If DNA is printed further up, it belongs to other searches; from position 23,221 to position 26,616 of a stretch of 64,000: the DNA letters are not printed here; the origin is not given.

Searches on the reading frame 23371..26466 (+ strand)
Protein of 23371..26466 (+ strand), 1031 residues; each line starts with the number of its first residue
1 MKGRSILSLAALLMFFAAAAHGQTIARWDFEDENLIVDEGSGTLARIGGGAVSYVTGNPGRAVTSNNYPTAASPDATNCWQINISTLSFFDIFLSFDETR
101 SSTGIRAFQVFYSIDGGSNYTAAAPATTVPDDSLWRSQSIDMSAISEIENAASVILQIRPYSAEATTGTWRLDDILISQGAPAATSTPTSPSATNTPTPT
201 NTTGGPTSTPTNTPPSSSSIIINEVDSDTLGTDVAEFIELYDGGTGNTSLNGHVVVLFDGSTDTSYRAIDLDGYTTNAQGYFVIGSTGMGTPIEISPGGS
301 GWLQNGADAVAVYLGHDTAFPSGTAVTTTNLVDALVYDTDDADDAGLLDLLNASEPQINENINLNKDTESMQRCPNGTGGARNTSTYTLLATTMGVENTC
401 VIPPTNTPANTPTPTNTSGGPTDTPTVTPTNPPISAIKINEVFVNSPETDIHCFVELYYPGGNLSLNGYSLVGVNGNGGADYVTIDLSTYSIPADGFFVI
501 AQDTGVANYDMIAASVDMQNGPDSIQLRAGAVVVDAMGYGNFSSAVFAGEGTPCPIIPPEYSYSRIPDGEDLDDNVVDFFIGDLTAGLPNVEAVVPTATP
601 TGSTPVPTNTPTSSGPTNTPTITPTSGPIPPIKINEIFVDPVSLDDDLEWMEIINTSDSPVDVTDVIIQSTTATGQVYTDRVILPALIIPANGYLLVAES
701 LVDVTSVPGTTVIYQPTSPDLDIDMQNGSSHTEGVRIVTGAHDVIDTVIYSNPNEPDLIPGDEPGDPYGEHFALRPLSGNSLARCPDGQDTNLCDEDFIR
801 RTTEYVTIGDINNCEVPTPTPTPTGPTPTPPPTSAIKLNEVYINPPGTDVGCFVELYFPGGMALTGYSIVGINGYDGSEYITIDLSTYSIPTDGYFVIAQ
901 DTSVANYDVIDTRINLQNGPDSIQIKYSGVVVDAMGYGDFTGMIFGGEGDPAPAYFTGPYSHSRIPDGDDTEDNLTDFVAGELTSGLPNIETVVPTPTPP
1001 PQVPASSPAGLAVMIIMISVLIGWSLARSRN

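Call 5: search_protein_families(library=ncbifam, proteins=[window:23371-26466:+], max_evalue=1)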
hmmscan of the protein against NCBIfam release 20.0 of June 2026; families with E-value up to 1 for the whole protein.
window:23371-26466:+ (1031 aa): 1 family
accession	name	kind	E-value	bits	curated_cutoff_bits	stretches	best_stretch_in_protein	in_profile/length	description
NF033680.1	exonuc_ExeM-GG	exception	2.5e-05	22.5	1300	2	455-538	41-128/884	extracellular exonuclease ExeM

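Call 6: search_protein_families(library=pfam, proteins=[window:23371-26466:+], max_evalue=1)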
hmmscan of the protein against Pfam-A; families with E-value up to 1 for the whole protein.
window:23371-26466:+ (1031 aa): 1 family
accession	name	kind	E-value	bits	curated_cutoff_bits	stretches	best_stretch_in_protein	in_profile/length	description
PF00932.25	LTD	-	2.2e-29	102.4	34.3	4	630-701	6-71/109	Lamin Tail Domain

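Call 12: find_encoding_contigs(protein=window:23371-26466:+, flank=10000, max_places=6)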
Protein window:23371-26466:+ (1031 aa): 2 contigs read that carry it; 1 place shown.
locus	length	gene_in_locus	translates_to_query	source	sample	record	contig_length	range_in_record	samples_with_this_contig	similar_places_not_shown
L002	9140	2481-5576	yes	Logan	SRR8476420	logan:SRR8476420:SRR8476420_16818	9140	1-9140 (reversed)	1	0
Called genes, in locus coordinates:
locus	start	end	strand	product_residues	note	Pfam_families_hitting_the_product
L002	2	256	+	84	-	?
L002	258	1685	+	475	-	-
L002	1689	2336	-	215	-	PF22285:DUF6962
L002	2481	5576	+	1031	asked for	PF00932:LTD (weak)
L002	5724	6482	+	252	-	PF01209:Ubie_methyltran, PF13489:Methyltransf_23, PF05175:MTS (faint), PF13847:Methyltransf_31, PF08241:Methyltransf_11, PF08242:Methyltransf_12, PF13649:Methyltransf_25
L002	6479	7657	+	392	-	PF13439:Glyco_transf_4, PF13579:Glyco_trans_4_4, PF00534:Glycos_transf_1, PF13692:Glyco_trans_1_4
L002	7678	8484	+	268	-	PF00132:Hexapep (weak)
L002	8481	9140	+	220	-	?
